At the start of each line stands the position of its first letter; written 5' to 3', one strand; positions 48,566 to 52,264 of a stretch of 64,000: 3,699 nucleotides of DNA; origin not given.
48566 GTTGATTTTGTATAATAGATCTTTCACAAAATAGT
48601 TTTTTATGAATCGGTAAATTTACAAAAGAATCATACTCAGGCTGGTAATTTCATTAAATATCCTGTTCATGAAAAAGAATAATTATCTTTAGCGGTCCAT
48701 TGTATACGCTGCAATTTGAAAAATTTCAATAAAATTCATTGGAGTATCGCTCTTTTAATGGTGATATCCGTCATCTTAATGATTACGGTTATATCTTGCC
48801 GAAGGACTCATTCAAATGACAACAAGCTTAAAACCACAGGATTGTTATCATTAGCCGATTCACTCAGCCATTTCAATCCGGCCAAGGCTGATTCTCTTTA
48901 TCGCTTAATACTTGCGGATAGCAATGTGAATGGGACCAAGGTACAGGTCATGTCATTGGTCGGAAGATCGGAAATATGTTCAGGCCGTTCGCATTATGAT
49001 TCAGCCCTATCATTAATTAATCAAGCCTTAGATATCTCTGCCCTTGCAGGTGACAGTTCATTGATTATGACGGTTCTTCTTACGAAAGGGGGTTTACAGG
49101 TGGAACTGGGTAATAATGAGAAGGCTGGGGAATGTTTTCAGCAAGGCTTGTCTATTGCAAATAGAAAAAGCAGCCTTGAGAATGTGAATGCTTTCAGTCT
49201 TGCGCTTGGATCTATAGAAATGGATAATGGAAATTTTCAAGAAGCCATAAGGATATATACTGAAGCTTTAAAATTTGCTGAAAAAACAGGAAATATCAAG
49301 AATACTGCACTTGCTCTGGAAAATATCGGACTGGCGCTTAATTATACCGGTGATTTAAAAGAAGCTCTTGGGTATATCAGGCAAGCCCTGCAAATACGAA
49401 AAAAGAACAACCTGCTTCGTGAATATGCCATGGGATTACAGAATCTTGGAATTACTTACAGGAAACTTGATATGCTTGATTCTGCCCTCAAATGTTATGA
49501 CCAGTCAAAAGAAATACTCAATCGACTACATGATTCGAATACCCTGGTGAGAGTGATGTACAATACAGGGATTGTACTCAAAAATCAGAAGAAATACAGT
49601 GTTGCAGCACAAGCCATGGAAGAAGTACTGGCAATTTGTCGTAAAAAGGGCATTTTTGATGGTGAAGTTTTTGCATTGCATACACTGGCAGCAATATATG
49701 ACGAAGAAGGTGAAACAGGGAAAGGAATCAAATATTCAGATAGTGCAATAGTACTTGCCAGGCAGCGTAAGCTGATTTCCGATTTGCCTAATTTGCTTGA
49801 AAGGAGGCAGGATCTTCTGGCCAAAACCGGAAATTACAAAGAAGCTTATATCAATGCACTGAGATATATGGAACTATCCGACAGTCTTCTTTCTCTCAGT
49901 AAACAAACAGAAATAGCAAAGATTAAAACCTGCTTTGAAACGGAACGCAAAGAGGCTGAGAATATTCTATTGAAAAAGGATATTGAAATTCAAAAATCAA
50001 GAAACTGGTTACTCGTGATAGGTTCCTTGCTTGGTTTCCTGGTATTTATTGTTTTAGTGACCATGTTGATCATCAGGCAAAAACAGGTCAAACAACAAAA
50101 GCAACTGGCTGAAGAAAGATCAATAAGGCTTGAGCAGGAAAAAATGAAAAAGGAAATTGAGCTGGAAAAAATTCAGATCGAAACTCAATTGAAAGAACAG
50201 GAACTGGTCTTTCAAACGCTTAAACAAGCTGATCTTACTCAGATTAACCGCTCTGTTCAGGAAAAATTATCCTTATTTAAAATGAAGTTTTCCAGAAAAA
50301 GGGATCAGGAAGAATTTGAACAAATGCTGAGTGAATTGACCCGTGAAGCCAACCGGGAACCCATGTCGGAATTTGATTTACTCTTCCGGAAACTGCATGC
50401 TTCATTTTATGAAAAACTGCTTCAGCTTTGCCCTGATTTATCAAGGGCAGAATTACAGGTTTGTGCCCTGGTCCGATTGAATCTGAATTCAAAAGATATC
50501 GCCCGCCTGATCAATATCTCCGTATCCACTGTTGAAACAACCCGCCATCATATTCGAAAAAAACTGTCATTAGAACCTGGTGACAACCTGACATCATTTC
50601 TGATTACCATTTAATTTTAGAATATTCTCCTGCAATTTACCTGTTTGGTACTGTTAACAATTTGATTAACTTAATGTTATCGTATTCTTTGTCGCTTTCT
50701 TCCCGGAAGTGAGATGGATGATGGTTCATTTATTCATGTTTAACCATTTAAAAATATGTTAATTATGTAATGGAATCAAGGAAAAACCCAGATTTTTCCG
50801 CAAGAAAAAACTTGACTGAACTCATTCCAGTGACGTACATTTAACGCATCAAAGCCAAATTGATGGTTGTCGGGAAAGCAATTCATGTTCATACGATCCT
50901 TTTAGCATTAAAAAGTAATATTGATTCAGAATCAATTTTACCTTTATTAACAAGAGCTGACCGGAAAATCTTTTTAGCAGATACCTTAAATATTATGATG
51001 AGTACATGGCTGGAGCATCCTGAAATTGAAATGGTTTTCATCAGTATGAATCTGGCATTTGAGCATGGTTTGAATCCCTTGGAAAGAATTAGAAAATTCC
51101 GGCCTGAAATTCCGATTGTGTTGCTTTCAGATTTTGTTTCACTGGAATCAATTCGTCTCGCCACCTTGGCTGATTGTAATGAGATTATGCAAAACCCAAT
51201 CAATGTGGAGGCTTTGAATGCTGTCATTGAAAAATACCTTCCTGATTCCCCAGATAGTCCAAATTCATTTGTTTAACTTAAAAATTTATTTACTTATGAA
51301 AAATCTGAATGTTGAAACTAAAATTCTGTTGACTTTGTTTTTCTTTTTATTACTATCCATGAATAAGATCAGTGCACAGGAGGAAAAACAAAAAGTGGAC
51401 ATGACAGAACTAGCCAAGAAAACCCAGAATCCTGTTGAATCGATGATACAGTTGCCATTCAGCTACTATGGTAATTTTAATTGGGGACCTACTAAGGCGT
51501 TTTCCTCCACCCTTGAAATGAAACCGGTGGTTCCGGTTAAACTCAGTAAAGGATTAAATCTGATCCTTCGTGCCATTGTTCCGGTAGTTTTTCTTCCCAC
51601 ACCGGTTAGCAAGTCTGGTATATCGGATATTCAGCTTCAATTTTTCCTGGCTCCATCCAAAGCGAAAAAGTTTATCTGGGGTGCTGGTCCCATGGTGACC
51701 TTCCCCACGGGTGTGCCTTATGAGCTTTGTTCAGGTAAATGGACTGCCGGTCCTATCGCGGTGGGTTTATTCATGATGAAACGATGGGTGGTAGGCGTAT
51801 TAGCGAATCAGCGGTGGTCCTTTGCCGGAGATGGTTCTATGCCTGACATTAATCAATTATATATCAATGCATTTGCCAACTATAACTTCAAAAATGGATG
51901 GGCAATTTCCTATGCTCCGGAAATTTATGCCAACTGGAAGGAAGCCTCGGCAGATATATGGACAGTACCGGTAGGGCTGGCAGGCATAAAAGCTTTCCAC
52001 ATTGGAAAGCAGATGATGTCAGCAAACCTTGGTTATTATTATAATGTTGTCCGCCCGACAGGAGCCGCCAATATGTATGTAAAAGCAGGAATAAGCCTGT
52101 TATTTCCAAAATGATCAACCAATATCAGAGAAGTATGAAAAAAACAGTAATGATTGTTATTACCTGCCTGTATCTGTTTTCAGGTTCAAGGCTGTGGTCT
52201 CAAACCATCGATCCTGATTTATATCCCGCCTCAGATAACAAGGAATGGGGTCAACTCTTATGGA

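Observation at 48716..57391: Seven-gene exported module of unknown function wedged inside the purine / Mo-hydroxylase supercluster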

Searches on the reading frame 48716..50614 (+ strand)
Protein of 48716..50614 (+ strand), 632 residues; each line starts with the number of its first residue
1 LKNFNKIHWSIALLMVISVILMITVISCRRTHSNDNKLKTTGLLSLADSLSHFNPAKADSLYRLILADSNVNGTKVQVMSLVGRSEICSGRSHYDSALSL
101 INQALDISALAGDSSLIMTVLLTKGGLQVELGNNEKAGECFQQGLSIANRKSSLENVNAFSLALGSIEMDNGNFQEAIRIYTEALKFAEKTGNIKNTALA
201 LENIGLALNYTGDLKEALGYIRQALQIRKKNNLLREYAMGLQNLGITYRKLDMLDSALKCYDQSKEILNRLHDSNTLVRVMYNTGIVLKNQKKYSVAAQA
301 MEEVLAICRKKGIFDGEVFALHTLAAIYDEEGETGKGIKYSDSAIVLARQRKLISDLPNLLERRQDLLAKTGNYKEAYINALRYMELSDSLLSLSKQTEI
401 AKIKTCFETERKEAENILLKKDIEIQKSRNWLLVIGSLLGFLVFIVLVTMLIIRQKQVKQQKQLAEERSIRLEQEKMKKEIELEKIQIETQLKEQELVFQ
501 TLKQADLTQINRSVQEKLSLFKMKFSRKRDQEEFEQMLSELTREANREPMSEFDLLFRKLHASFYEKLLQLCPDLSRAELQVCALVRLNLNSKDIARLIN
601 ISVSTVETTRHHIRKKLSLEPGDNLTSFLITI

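Call 4: search_protein_families(library=pfam, proteins=[window:48716-50614:+], max_evalue=0.1)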
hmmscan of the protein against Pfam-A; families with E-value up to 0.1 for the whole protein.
window:48716-50614:+ (632 aa): 21 families
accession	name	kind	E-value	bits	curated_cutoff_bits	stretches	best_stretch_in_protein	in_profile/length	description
PF13424.12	TPR_12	-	7.5e-31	106.6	30.1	3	163-230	8-77/77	Tetratricopeptide repeat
PF07719.23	TPR_2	-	1.3e-22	78.4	27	4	163-188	6-31/34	Tetratricopeptide repeat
PF00515.34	TPR_1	-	4.8e-15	55.1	27.8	3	240-267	3-30/34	Tetratricopeptide repeat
PF13374.12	TPR_10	-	6.6e-15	55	27.5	1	197-230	1-34/42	Tetratricopeptide repeat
PF13181.12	TPR_8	-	1e-13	50.6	25.7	0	163-190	6-33/34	Tetratricopeptide repeat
PF17874.7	TPR_MalT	-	1.7e-12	47.8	45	3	165-263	8-105/336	MalT-like TPR region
PF13176.12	TPR_7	-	3.6e-12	45.8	27.9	0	200-231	1-32/36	Tetratricopeptide repeat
PF13428.12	TPR_14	-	6.3e-08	33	23.5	0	162-187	5-30/44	Tetratricopeptide repeat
PF13432.12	TPR_16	-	2.8e-07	31.3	32.7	1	162-229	1-62/65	Tetratricopeptide repeat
PF14938.12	SNAP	-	1.3e-05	25.3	25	1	133-227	50-144/282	Soluble NSF attachment protein, SNAP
PF00196.25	GerE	-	4.7e-05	23.4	23.5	1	575-619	3-47/57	Bacterial regulatory proteins, luxR family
PF08281.18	Sigma70_r4_2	-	0.00023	21.2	25.7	1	590-617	27-54/54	Sigma-70, region 4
PF12862.13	ANAPC5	-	0.00027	21.4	23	0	91-158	11-78/91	Anaphase-promoting complex subunit 5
PF13174.12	TPR_6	-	0.00066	20.6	26.3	0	280-305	2-27/33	Tetratricopeptide repeat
PF14575.11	EphA2_TM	-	0.0025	18.9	28.9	0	434-470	1-37/74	Ephrin type-A receptor 2 transmembrane domain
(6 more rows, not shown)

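Call 5: search_protein_families(library=ncbifam, proteins=[window:48716-50614:+], max_evalue=0.1)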
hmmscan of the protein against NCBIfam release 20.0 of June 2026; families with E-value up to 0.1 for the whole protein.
window:48716-50614:+ (632 aa): 16 families
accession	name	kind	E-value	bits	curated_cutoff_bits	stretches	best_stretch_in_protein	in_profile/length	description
NF053779.1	BT3442_fam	equivalog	1.6e-26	93.1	940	1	155-624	99-552/563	BT3442 family protein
NF053520.1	HK_Porph_FimS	equivalog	3.9e-23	81.6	600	2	135-521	61-448/618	sensor histidine kinase FimS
NF041717.1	HaaA_phane_TPR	equivalog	1.9e-10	39.6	1125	1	93-350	567-824/882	cyclophane-containing RiPP biosynthesis TPR protein HaaT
NF053720.1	NsdA_fam_reg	subfamily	1.1e-09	38.4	75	2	164-242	207-285/432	NsdA family TPR-like regulatory protein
NF053617.1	SARPRegAfsRStmc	equivalog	3.8e-09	35.1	1430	2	91-231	749-889/986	SARP-family global regulator AfsR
NF002725.1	PRK02603.1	equivalog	1.8e-08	34.6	143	1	170-268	47-143/173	photosystem I assembly protein Ycf3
NF040586.1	FxSxx_TPR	equivalog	6.4e-08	31.5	300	1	91-332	398-654/830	FxSxx-COOH system tetratricopeptide repeat protein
NF033762.1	social_mot_Tgl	equivalog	1.1e-07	31.4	225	1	133-267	81-199/252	social motility TPR repeat lipoprotein Tgl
NF040959.1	MamA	equivalog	1.7e-07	30.9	200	2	203-348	42-169/204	magnetosome protein MamA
NF052445.1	RespRegMctR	equivalog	6.8e-07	28.9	300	1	574-630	144-200/205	two-component system response regulator MctR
TIGR02521.1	type_IV_pilW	equivalog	2.1e-06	27.5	154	2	92-233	45-170/234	type IV pilus biogenesis/stability protein PilW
TIGR02552.1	LcrH_SycD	equivalog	0.00046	19.9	104.8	0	159-190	53-84/136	SycD/LcrH family type III secretion system chaperone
NF052366.1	photon_PedR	equivalog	0.019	15.1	120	1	574-609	2-37/74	photosynthetic electron transport-dependent transcriptional regulator PedR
NF011896.0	PRK15369.1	equivalog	0.019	14.6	242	1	575-619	150-194/211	two component system response regulator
NF040749.1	tetrathio_RR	equivalog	0.038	13.7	290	0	573-620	132-179/191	tetrathionate respiration response regulator TtrR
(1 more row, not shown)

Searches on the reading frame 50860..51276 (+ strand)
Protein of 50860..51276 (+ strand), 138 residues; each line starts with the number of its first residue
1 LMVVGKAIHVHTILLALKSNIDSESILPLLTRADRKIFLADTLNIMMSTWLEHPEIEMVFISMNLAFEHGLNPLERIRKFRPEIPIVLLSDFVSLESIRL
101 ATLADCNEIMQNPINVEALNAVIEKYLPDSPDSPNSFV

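Call 4: search_protein_families(library=pfam, proteins=[window:50860-51276:+], max_evalue=0.1)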
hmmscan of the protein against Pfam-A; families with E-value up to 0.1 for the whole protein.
window:50860-51276:+ (138 aa): 2 families
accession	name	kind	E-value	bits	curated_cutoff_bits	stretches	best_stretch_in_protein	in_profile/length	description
PF00072.30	Response_reg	-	1.2e-05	25.9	30.2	1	29-123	17-110/111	Response regulator receiver domain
PF03709.21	OKR_DC_1_N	-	0.093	13.4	29.3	0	23-110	6-90/111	Orn/Lys/Arg decarboxylase, N-terminal domain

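Call 5: search_protein_families(library=ncbifam, proteins=[window:50860-51276:+], max_evalue=0.1)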
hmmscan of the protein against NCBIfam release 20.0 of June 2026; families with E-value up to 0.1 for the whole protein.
window:50860-51276:+ (138 aa): 11 families
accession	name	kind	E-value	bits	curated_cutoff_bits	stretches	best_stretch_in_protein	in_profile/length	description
TIGR01818.1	ntrC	equivalog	0.00039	19.3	558.6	1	47-130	34-117/463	nitrogen regulation protein NR(I)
NF007689.0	PRK10365.1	equivalog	0.0013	17.6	760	1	56-128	50-122/441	sigma-54-dependent response regulator transcription factor ZraR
TIGR02956.1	TMAO_torS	equivalog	0.004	15.3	676.5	1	6-130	697-823/967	TMAO reductase system sensor histidine kinase/response regulator TorS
NF041946.1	LuxO_transreg_Vib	equivalog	0.006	15.4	800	1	51-129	36-114/463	quorum-sensing sigma-54 dependent transcriptional regulator LuxO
NF052313.1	T9SS_RR_PorX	equivalog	0.017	13.9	300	1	53-93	42-82/513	T9SS response regulator signal transducer PorX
NF041945.1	LuxN_Vibrio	equivalog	0.023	12.8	1550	1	53-127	762-835/839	quorum-sensing autoinducer 1 sensor kinase/phosphatase LuxN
NF051870.1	NAssimRespRegNtrX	equivalog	0.029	13.3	600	1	53-126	45-118/452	nitrogen assimilation response regulator NtrX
NF045914.1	RespRegNblR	equivalog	0.034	13.7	300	1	13-130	9-125/228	response regulator transcription factor NblR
NF011695.0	PRK15115.1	equivalog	0.052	12.3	763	1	51-129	46-124/445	two-component system response regulator GlrR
NF051850.1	RespRegRprY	equivalog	0.053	12.9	370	1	55-125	48-118/234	response regulator transcription factor RprY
NF007005.1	PRK09468.1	equivalog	0.06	12.8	331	1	46-125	38-117/237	osmolarity response regulator transcription factor OmpR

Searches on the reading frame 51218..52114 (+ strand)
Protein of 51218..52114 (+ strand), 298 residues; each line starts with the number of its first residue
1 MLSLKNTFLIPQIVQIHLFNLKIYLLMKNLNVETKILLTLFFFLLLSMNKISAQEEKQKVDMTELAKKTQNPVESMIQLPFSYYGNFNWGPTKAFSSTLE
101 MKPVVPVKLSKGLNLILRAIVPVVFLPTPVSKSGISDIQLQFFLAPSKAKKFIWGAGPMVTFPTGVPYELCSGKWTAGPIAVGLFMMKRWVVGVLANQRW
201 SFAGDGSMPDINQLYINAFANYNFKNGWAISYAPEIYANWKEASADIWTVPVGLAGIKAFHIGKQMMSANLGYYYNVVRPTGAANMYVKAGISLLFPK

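Call 4: search_protein_families(library=pfam, proteins=[window:51218-52114:+], max_evalue=0.1)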
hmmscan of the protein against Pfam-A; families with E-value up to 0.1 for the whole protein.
window:51218-52114:+ (298 aa): 0 families

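Call 5: search_protein_families(library=ncbifam, proteins=[window:51218-52114:+], max_evalue=0.1)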
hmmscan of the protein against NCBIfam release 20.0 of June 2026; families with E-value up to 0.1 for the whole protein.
window:51218-52114:+ (298 aa): 0 families

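Call 65: search_protein_families(library=pfam, alignment_id=A5, max_evalue=0.1)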
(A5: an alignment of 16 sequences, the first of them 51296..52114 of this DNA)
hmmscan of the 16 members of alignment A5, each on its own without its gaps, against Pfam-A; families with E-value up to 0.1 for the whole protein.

A. member 1, window:51296-52114:+ (272 aa): 0 families

B. families by the number of members that match (of 16 scanned): 4 families
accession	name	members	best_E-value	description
PF13557.12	Phenol_MetA_deg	2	2.5e-08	Putative MetA-pathway of phenol degradation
PF07685.20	GATase_3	1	0.028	CobB/CobQ-like glutamine amidotransferase domain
PF11990.13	DUF3487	1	0.05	Protein of unknown function (DUF3487)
PF10142.15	PhoPQ_related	1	0.075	PhoPQ-activated pathogenicity-related protein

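Call 67: search_solved_structures(query=A5, max_evalue=10)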
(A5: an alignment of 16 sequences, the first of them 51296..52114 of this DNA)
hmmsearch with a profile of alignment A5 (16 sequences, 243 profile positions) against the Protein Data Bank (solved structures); distinct sequences matched with E-value up to 10: 1.
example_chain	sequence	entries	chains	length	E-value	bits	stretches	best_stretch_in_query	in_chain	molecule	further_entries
6wt4_A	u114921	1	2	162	0.031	16.7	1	22-87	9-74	Bacterial STING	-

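Call 71: find_homologous_proteins(query=A7, max_evalue=0.001)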
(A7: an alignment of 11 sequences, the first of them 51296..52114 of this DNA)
Query A7 (11 sequences) (272 aa, profile of the alignment): 4586 proteins with E <= 0.001 among 8000 candidates; the best 120 are listed.
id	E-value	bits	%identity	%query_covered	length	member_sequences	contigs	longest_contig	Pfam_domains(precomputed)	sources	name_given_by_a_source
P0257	5.9e-135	466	87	100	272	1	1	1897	-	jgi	jgi:hypothetical protein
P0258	5.3e-134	463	99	100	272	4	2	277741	-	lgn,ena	-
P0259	9.3e-134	462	83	90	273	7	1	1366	-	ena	-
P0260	3.4e-133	461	84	90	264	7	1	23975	-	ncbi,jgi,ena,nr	ncbi:MAG TPA: hypothetical protein PKN44_16040 [Bacteroidales bacterium]|nr:hypothetical protein [Ba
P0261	2.9e-132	458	75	98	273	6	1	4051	-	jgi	jgi:hypothetical protein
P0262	7.6e-131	453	78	96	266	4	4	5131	-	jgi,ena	-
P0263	1.8e-130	452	75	100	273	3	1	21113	-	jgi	-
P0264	7.6e-130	450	76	99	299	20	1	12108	-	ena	-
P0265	1.8e-128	445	60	93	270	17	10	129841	-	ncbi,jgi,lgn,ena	-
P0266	1.8e-128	445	61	100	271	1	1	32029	-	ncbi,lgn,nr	ncbi:MAG: hypothetical protein NT004_01605 [Bacteroidetes bacterium]|nr:hypothetical protein [Bacter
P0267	2.6e-127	441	63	91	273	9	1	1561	-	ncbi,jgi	jgi:hypothetical protein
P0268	4.5e-127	441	59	97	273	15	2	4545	-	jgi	jgi:hypothetical protein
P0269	1.4e-126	439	79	91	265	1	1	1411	-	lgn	-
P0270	1.4e-126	439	60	99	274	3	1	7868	-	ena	-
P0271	1.9e-124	432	57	99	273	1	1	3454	-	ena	-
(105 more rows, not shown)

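Call 98: search_solved_structures(query=A8, max_evalue=10, show_alignments=0)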
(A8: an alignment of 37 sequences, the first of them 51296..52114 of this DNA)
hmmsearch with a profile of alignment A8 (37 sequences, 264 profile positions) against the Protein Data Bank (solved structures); distinct sequences matched with E-value up to 10: 0.
